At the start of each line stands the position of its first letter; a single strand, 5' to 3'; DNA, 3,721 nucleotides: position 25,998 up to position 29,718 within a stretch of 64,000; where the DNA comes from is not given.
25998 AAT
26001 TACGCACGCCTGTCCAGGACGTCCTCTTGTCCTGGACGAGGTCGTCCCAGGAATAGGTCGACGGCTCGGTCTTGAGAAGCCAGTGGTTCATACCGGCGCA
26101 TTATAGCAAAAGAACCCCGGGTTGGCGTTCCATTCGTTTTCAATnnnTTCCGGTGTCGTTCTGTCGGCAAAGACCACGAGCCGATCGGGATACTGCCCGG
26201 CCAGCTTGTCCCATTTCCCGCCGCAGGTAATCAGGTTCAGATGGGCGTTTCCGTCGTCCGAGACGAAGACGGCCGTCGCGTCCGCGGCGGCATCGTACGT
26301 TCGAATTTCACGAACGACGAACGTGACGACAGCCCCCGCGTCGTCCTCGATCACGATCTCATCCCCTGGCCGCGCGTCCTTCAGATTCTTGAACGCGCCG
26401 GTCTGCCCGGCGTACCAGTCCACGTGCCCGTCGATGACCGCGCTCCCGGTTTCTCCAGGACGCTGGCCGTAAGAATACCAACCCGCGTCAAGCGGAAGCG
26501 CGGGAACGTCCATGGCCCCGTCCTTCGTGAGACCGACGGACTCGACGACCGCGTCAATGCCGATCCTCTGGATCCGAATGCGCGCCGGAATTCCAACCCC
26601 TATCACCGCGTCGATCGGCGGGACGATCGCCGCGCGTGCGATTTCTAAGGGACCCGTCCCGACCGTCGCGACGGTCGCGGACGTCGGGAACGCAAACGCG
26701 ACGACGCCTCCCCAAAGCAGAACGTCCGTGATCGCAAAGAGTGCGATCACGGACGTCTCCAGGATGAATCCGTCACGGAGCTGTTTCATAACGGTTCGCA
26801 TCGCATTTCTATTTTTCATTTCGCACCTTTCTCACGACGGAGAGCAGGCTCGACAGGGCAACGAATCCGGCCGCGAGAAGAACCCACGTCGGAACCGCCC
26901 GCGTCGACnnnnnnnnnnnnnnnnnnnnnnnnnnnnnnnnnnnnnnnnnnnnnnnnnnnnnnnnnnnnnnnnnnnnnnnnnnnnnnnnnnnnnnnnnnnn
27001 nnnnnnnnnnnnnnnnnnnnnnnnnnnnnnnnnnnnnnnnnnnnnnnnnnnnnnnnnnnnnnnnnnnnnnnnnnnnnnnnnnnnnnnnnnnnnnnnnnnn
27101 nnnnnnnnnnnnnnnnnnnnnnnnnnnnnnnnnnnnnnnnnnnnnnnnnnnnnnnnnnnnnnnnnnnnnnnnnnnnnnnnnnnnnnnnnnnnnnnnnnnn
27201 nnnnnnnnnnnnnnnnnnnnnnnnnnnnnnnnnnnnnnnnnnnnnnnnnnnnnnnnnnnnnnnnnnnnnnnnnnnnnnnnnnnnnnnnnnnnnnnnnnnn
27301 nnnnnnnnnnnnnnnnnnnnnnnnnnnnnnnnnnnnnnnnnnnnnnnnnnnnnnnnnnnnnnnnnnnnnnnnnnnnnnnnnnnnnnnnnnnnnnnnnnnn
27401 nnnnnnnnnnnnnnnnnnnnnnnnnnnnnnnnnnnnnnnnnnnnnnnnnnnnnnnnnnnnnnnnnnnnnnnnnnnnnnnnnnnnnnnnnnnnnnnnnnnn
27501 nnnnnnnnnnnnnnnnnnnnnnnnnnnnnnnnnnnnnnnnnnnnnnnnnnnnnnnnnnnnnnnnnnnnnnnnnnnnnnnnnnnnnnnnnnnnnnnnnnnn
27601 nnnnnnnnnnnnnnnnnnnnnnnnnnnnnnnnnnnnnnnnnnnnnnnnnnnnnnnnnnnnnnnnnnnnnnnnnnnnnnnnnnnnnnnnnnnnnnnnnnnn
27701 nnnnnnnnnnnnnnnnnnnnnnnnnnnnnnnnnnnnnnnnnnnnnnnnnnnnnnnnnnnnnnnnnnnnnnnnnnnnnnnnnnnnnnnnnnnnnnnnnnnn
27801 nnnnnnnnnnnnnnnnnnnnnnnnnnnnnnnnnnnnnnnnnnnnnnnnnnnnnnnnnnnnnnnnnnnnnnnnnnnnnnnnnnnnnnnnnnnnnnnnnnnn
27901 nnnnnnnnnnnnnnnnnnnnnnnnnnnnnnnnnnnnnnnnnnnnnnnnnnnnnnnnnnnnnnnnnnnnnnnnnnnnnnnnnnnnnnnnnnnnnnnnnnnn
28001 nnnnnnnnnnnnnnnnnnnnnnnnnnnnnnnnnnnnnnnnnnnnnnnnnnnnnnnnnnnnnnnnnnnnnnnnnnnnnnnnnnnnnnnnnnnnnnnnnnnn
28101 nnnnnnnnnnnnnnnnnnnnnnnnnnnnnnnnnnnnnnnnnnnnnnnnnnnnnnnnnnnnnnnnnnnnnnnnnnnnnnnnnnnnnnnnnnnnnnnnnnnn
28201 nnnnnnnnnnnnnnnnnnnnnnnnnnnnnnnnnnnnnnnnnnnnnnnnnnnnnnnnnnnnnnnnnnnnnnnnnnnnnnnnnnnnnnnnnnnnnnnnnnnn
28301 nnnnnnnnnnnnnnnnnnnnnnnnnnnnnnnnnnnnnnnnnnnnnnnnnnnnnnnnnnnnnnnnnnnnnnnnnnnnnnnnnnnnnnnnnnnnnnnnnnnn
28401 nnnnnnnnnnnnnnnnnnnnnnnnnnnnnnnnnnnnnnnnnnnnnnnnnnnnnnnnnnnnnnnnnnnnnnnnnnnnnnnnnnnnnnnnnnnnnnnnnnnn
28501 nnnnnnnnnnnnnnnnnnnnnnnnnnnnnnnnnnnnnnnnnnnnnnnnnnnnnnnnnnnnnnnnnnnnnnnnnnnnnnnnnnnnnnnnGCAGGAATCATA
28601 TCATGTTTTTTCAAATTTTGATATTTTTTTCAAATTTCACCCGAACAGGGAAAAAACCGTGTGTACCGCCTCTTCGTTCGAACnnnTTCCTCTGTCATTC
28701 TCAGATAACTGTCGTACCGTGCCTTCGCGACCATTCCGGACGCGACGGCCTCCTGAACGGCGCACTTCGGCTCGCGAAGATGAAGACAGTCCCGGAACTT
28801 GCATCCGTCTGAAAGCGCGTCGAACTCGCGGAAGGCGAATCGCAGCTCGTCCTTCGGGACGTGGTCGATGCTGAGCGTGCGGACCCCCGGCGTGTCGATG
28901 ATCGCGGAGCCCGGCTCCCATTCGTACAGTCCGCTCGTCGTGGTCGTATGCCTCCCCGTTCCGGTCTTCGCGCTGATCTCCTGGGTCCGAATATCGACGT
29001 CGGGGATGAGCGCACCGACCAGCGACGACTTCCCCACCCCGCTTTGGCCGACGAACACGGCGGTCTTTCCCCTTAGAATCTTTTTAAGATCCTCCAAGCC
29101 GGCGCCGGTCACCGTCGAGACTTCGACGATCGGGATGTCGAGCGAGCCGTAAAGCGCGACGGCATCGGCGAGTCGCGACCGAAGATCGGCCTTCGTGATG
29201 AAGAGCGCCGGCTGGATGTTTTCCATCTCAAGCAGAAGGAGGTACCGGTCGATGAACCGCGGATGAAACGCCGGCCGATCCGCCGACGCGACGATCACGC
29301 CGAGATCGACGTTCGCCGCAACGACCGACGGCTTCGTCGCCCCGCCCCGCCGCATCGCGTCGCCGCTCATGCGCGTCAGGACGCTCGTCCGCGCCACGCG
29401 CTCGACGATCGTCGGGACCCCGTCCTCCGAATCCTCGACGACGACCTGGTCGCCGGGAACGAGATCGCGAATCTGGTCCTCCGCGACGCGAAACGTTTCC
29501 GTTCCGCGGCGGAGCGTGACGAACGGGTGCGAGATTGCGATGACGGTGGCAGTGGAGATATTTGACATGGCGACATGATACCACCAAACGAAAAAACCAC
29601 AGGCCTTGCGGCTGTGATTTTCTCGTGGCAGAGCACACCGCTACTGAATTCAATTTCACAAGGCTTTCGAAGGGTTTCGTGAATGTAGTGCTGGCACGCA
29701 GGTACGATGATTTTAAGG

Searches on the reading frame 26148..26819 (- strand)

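Call 100: search_protein_families(library=pfam, proteins=[window:26148-26819:-], max_evalue=0.0001)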
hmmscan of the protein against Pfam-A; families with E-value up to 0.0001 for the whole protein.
window:26148-26819:- (224 aa): 1 family
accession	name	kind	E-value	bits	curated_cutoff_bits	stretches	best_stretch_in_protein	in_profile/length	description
PF04203.18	Sortase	-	3.7e-22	78.8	26.6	1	81-220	1-124/125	Sortase domain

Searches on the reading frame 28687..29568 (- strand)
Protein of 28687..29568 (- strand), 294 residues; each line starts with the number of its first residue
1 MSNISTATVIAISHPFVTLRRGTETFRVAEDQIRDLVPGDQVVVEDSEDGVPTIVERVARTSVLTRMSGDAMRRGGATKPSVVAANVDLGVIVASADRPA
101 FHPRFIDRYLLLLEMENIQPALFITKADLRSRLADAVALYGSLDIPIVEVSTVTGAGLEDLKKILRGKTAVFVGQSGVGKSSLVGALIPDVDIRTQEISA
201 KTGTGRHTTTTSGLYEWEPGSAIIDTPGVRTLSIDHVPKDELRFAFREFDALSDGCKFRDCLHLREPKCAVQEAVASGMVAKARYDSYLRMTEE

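Call 100: search_protein_families(library=pfam, proteins=[window:28687-29568:-], max_evalue=0.0001)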
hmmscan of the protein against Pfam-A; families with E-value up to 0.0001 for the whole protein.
window:28687-29568:- (294 aa): 2 families
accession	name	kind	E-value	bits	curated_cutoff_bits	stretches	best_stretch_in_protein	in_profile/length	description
PF03193.22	RsgA_GTPase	-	4e-48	164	30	1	71-234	15-173/174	RsgA GTPase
PF01926.29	MMR_HSR1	-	1.1e-06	29.2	21.9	1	170-234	2-57/113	50S ribosome-binding GTPase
